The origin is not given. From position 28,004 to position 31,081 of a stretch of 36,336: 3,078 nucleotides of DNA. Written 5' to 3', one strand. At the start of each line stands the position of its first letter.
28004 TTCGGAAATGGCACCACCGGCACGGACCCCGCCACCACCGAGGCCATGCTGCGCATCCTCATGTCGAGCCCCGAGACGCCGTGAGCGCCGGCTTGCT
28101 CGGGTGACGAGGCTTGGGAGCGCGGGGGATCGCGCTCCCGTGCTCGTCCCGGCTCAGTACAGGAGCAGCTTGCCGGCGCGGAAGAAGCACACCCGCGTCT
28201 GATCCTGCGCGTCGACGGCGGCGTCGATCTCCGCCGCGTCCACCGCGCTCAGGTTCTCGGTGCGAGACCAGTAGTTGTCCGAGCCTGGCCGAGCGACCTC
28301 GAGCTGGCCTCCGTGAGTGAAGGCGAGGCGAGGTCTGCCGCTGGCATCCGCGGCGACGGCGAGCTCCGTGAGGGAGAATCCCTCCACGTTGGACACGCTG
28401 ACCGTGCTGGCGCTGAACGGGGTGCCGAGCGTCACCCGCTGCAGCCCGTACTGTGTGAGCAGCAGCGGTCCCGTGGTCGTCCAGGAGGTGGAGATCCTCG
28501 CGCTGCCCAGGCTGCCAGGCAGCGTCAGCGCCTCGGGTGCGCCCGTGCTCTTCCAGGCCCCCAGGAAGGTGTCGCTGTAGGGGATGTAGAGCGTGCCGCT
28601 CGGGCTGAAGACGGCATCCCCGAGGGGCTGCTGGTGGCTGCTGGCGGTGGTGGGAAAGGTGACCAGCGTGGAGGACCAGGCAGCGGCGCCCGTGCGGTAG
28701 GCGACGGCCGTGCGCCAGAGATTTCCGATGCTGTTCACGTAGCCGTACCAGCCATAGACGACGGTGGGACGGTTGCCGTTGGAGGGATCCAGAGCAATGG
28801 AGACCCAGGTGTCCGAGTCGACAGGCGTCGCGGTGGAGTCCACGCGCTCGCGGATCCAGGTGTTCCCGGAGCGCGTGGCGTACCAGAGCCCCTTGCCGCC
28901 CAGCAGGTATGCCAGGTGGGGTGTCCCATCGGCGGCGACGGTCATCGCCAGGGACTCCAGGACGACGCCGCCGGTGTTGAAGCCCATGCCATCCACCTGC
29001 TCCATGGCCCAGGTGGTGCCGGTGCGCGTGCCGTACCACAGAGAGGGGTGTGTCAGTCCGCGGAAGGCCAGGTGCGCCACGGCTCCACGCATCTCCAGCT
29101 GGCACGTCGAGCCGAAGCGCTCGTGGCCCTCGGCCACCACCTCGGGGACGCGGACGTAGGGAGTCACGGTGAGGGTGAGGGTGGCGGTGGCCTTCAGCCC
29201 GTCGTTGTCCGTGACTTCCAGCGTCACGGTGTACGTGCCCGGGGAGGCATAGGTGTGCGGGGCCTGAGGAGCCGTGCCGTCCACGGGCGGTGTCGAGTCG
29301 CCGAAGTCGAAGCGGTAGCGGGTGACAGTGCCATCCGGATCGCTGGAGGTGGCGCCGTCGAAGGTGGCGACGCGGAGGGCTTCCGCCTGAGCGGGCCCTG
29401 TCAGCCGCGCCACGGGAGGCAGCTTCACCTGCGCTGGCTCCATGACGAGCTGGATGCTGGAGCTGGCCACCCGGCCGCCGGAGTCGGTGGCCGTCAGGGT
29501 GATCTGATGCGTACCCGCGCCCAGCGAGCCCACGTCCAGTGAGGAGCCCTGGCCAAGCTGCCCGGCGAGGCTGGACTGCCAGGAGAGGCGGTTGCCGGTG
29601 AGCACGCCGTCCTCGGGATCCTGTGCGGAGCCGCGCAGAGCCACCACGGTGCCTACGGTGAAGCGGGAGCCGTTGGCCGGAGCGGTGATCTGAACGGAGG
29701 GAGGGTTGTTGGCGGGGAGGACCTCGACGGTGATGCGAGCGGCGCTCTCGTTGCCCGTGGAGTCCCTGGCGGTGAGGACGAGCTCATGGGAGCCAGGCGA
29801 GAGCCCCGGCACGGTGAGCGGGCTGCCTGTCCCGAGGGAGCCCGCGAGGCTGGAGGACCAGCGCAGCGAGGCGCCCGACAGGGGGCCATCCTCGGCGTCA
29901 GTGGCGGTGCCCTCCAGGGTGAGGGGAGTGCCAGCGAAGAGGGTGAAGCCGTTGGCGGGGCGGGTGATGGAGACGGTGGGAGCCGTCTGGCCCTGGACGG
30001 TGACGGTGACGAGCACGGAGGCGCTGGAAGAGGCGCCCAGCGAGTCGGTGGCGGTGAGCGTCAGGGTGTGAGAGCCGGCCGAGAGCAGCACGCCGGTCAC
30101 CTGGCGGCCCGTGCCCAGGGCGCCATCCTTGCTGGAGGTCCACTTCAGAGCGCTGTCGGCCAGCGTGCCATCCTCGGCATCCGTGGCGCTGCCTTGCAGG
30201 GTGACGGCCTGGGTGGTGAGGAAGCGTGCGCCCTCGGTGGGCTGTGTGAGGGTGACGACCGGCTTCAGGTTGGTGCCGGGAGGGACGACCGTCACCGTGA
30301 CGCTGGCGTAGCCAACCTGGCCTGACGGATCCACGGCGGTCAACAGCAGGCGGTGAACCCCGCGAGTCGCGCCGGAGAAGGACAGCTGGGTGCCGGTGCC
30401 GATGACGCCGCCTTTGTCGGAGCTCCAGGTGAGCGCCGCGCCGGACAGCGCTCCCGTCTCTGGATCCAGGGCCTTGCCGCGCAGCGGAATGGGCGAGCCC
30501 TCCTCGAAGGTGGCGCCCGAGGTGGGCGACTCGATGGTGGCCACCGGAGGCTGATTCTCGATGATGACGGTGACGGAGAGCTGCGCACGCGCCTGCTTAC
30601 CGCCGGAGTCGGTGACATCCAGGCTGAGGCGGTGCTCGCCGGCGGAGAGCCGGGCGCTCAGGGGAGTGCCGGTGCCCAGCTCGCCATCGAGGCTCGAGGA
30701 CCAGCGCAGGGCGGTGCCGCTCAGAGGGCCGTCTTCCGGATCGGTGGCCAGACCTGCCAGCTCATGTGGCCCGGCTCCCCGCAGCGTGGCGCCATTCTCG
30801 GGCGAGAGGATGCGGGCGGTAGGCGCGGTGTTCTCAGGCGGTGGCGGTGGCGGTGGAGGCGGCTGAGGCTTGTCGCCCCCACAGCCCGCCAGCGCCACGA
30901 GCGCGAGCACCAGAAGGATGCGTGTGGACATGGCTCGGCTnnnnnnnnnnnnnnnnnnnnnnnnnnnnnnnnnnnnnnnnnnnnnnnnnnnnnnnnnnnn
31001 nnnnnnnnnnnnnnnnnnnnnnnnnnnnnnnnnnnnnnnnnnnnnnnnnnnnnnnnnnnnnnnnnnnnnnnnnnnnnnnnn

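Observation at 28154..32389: Tandem paralogous lipoproteins sharing a novel C-terminal beta-propeller-like domain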

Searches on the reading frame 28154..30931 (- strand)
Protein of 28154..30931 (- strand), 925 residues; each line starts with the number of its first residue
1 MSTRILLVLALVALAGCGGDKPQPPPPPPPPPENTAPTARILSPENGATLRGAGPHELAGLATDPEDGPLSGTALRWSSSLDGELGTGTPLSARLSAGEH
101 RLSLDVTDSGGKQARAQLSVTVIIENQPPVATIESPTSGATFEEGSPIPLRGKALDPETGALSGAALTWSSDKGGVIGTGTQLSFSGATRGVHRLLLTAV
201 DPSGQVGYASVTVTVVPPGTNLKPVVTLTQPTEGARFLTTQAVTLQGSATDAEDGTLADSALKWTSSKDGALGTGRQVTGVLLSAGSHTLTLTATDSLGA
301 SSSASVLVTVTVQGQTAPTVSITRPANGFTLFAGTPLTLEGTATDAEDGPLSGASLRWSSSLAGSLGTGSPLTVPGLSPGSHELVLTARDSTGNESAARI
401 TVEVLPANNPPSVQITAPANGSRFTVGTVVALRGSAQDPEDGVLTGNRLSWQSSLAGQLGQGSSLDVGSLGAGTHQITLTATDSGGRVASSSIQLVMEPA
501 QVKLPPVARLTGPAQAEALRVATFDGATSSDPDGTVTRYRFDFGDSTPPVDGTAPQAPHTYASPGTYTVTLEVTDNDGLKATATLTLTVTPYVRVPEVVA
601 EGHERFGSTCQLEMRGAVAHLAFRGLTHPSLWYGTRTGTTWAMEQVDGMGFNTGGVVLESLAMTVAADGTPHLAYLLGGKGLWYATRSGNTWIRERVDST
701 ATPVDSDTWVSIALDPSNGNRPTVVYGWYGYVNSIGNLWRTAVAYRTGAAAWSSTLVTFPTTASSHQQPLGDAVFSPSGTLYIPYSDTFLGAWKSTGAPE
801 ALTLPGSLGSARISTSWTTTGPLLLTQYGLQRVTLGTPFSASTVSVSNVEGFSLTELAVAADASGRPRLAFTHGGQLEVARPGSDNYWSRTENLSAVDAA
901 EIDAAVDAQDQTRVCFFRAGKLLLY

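Call 3: search_protein_families(library=pfam, proteins=[window:28154-30931:-], max_evalue=1)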
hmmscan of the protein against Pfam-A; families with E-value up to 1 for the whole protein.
window:28154-30931:- (925 aa): 22 families
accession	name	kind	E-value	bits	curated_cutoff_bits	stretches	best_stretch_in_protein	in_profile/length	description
PF18911.6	PKD_4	-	2.2e-30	105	27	2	505-589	3-85/85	PKD domain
PF17957.7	Big_7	-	1.4e-26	93.4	24.1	5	411-443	1-32/70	Bacterial Ig domain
PF00801.26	PKD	-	5.7e-25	87.6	23.5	4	521-586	16-77/80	PKD domain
PF22352.2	K319L-like_PKD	-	2.3e-21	76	27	2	523-589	15-84/84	K319L-like, PKD domain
PF19077.6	Big_13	-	1.1e-12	48.7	27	1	262-311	51-99/102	Bacterial Ig-like domain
PF17963.7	Big_9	-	5.6e-09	37.2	23.6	2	520-588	17-89/89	Bacterial Ig domain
PF00028.23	Cadherin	-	9.1e-08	32.8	28.8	0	563-590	63-93/93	Cadherin domain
PF06832.18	BiPBP_C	-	1.1e-07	32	26.8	0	130-206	11-85/90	Penicillin-Binding Protein C-terminus Family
PF09136.16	Glucodextran_B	-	1.4e-07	31.7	27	1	224-310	1-81/83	Glucodextranase, domain B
PF13750.12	Big_3_3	-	1.8e-07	31.4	27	0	377-420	12-52/157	Bacterial Ig-like domain (group 3)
PF14347.11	DUF4399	-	2.3e-07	31.5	28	1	273-312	48-90/91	Domain of unknown function (DUF4399)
PF18981.6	InlK_D3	-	3.6e-07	30.6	25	1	563-588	48-74/75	Internalin K domain (D3/D4)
PF02010.21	REJ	-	2.5e-06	26.8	25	0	283-362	170-249/452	REJ domain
PF05345.18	He_PIG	-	5.1e-06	27.3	24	1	560-590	66-96/96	Putative Ig domain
PF16403.11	Bact_surface_Ig-like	-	5.3e-06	26.8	27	1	562-589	44-71/71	Bacterial surface protein, Ig-like domain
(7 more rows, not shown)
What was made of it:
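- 29423..30826 (-): A residues ~36-503: five ~93-aa Ig-like (Big_7) stalk repeats. Pfam Big_7 at 1.4e-26 with 5 matched stretches (call 3).
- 29165..29419 (-): A residues 505-589: PKD domain. Pfam PKD_4 at 2.2e-30 (call 3).
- Checked: A carries five Big_7 repeats and a PKD domain (call 3).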

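Call 4: search_protein_families(library=ncbifam, proteins=[window:28154-30931:-], max_evalue=1)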
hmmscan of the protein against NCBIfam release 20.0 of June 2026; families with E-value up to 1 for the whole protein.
window:28154-30931:- (925 aa): 11 families
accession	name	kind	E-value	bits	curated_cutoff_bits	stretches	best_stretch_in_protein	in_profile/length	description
NF012211.1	tand_rpt_95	domain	2.6e-13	49.7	90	3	97-132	59-94/98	tandem-95 repeat protein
NF033932.1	LapB_rpt_80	domain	3.8e-09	36.7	45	2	286-322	1-36/83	LapB repeat-containing protein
NF058578.1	CPR_pilus_PamR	equivalog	3.9e-06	26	300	1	556-585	205-234/297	pilus system RbmA-like protein PamR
NF033707.1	T9SS_sortase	equivalog_domain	5.2e-06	24.4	420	1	373-408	957-992/1095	type IX secretion system sortase PorU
TIGR00864.1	PCC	subfamily_domain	5.3e-06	23.1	1861.4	1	488-590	1988-2088/2700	polycystin cation channel protein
TIGR03769.1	P_ac_wall_RPT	domain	0.00096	19.7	30.9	1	563-589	11-39/41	TIGR03769 domain-containing protein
NF047441.1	Lepto_OmpL47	equivalog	0.0096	15.6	250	1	190-323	112-240/336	multi-beta-barrel domain surface protein OmpL47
NF040520.1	Ig_like_BLP2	equivalog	0.16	10.1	750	0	283-317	580-614/730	Ig-like repeat protein Blp2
TIGR03900.1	prc_long_Delta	hypoth_equivalog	0.18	9.7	660.95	0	105-158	848-902/973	MXAN_5808 family serine peptidase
NF047847.2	SS_mature_LptM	equivalog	0.55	10.4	27.7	0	1-18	1-21/31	LPS translocon maturation chaperone LptM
NF033186.1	internalin_K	exception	0.83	8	1100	1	561-583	399-421/604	class 1 internalin InlK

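Call 75: list_cluster_members(proteins=[window:28157-30931:-, window:30944-32389:-, window:25214-28084:+])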
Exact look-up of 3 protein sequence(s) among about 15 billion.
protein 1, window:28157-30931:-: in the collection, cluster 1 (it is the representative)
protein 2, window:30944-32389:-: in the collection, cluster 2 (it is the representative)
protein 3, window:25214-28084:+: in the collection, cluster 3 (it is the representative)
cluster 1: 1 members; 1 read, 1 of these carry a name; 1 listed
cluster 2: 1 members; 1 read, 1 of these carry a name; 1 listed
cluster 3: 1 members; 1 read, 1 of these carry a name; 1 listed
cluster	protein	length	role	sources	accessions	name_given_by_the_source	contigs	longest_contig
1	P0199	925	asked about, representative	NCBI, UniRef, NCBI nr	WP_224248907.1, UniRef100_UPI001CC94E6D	PKD domain-containing protein [Hyalangium gracile] | PKD domain-containing protein n=1 Tax=Hyalangium gracile TaxID=394092 RepID=UPI001CC94E6D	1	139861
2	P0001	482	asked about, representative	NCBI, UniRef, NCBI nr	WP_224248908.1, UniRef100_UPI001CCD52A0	hypothetical protein [Hyalangium gracile] | hypothetical protein n=1 Tax=Hyalangium gracile TaxID=394092 RepID=UPI001CCD52A0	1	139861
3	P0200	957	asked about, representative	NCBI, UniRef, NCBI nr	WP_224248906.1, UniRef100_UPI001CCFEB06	hypothetical protein [Hyalangium gracile] | hypothetical protein n=1 Tax=Hyalangium gracile TaxID=394092 RepID=UPI001CCFEB06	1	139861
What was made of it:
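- Checked: Both gene calls match RefSeq proteins of Hyalangium gracile: WP_224248907.1, 'PKD domain-containing protein', and WP_224248908.1, 'hypothetical protein' (call 75).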

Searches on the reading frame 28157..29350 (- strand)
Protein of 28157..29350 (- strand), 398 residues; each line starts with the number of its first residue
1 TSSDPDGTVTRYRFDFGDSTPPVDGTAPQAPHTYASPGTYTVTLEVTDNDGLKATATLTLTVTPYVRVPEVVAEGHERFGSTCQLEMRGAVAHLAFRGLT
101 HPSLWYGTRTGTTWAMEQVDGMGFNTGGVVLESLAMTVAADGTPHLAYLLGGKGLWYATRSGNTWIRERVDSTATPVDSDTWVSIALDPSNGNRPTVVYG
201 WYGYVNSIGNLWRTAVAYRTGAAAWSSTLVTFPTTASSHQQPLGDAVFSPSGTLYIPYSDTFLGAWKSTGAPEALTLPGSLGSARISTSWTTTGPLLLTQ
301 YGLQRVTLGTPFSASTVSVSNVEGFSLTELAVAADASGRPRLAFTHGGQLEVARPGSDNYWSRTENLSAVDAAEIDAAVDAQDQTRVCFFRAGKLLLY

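Call 40: find_homologous_proteins(query=window:28157-29350:-)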
Query window:28157-29350:- (398 aa): 38 proteins with E <= 0.001 among 8000 candidates.
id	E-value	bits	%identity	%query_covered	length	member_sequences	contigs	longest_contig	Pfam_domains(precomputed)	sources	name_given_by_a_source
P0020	5.8e-214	728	81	100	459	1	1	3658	PF22352.3,PF00801.27,PF19077.7,PF18911.7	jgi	jgi:PKD repeat protein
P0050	2.2e-99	351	51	90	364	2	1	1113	-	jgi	jgi:hypothetical protein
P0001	4.4e-71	258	44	75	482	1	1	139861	-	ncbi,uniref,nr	ncbi:hypothetical protein [Hyalangium gracile]|uniref:hypothetical protein n=1 Tax=Hyalangium gracil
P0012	9.6e-71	257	42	80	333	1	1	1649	-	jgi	jgi:hypothetical protein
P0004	3.0e-65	239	41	83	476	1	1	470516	-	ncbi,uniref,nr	ncbi:hypothetical protein [Hyalangium rubrum]|uniref:Lipoprotein n=1 Tax=Hyalangium rubrum TaxID=310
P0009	4.4e-65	238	41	88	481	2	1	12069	-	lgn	-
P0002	1.0e-64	237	42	74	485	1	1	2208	-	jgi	jgi:hypothetical protein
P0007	2.8e-64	236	41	88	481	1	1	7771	-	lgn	-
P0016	2.4e-59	219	39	89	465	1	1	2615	-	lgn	-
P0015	5.8e-59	218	40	77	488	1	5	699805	-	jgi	jgi:hypothetical protein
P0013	2.8e-58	216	39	82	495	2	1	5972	-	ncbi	-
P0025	1.3e-50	191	36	83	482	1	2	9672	-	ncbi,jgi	jgi:hypothetical protein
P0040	2.0e-45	173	39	72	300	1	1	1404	-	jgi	-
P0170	1.3e-44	171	59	15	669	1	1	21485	PF21027.4,PF22352.3,PF00801.27,PF18911.7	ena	-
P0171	4.4e-39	153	40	22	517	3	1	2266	PF15418.13,PF22352.3,PF00801.27,PF16403.12,PF08329.17,PF24107.2,PF16967.12,PF18911.7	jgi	jgi:PKD repeat protein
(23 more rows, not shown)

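Call 54: predict_structure(alignment_id=A3)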
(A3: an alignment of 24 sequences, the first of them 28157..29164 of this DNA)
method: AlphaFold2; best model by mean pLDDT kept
length: 336 residues; sequences in the alignment: 24
mean_pLDDT: 92.8   pTM: 0.92
mean pLDDT of the five models: 92.8, 92.5, 92.4, 91.9, 90.2
residues with pLDDT >= 90: 283; 70-90: 44; 50-70: 6; < 50: 3
segments of 3 or more residues with pLDDT < 50: 1-3
pLDDT, mean of each block of 10 residues (from residue 1): 70 86 96 95 95 94 85 97 97 96 95 95 97 98 94 97 96 93 97 97 96 95 94 96 97 96 88 96 89 91 73 94 93 92
secondary structure, 60 per line:
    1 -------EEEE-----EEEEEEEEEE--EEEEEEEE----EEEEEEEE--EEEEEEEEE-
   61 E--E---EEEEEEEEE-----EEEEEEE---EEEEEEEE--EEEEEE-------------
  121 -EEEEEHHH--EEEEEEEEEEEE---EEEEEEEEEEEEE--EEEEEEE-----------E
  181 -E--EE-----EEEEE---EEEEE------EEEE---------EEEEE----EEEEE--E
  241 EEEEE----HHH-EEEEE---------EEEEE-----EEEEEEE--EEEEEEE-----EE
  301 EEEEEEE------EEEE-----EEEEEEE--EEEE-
elements in order: E8-11 E17-26 E29-36 E41-48 E51-59 E68-76 E82-88 E92-99 E102-107 E122-126 E132-143 E147-159 E162-168 E192-196 E200-204 E211-214 E224-228 E233-237 E240-245 E254-258 E268-272 E278-284 E287-293 E299-307 E314-317 E323-329 E332-335
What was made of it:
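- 28157..29152 (-): A residues 594-925: seven-bladed beta-propeller. AlphaFold pLDDT 92.8, pTM 0.92 (call 54).
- A's propeller has pLDDT 92.8 and pTM 0.92 (call 54).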

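Call 58: fold_search(model_id=the predicted structure, library=pdb)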
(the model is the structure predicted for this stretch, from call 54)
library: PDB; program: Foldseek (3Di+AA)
matches with E <= 10: 1170; with E <= 0.001: 466
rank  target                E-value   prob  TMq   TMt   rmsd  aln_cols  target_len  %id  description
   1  8q82_A                4.7e-11  1.00  0.65  0.65   4.8       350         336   13  Photorhabdus laumondii lectin PLL4 in complex with alpha-methyl-fucoside (released 2025-03-05)
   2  5mxg_A                7.3e-10  1.00  0.62  0.60   6.6       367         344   13  Photorhabdus asymbiotica lectin (PHL) in complex with blood group H trisaccharide (released 2017-08-09)
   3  8q83_C                8.8e-10  1.00  0.64  0.63   5.3       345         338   14  Photorhabdus laumondii lectin PLL5 in complex with alpha-methyl-fucoside (released 2025-03-05)
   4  6flu_A                8.8e-10  1.00  0.59  0.57   8.1       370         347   13  Photorhabdus asymbiotica lectin (PHL) in complex with synthetic C-fucoside (released 2019-02-06)
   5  8q7u                  9.2e-10  1.00  0.67  0.64   4.8       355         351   13  Photorhabdus laumondii lectin PLL in complex with alpha-methyl-fucoside (released 2025-03-05)
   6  8q81                  1.1e-09  1.00  0.61  0.61   5.7       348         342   15  Photorhabdus laumondii lectin PLL3 in complex with alpha-methyl-fucoside (released 2025-03-05)
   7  8q83_B                1.3e-09  1.00  0.64  0.63   7.1       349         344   14  Photorhabdus laumondii lectin PLL5 in complex with alpha-methyl-fucoside (released 2025-03-05)
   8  8q83_D                2.1e-09  1.00  0.64  0.63   5.3       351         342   14  Photorhabdus laumondii lectin PLL5 in complex with alpha-methyl-fucoside (released 2025-03-05)
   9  6fhy_A                2.7e-09  1.00  0.59  0.59   7.5       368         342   13  Photorhabdus asymbiotica lectin (PHL) in complex with synthetic C-fucoside (released 2019-01-30)
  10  6rg2_B                2.9e-09  1.00  0.61  0.60   5.5       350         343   13  Photorhabdus laumondii lectin PLL2 in complex with 3-O-methyl-D-glucose (released 2020-07-01)
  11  5mxf                  3.4e-09  1.00  0.62  0.60   6.6       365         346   14  Photorhabdus asymbiotica lectin (PHL) in complex with alpha-methyl fucoside (released 2017-08-09)
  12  6rgg_B                3.6e-09  1.00  0.62  0.61   5.6       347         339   14  Photorhabdus laumondii lectin PLL2 in complex with O-methylated PGL-1-derived disaccharide (released 2020-07-01)
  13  6fhx_A                4.0e-09  1.00  0.62  0.60   7.4       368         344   14  Photorhabdus asymbiotica lectin (PHL) in complex with synthetic C-fucoside (released 2019-01-30)
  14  5c9l                  4.8e-09  1.00  0.69  0.66   4.4       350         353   13  Crystal structure of native PLL lectin from Photorhabdus luminescens at 1.65 A resolution (released 2016-10-19)
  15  6rgr                  4.8e-09  1.00  0.58  0.57   7.1       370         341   12  Photorhabdus asymbiotica lectin PHL in complex with L-rhamnose (released 2020-07-01)
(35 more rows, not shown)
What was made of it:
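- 28157..29152 (-): Foldseek best match PLL lectins, TM 0.65-0.69 (call 58).
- On Sialidase / classical BNR (Asp-box) propellers: Sialidases match with TM about 0.5 or lower (call 58).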
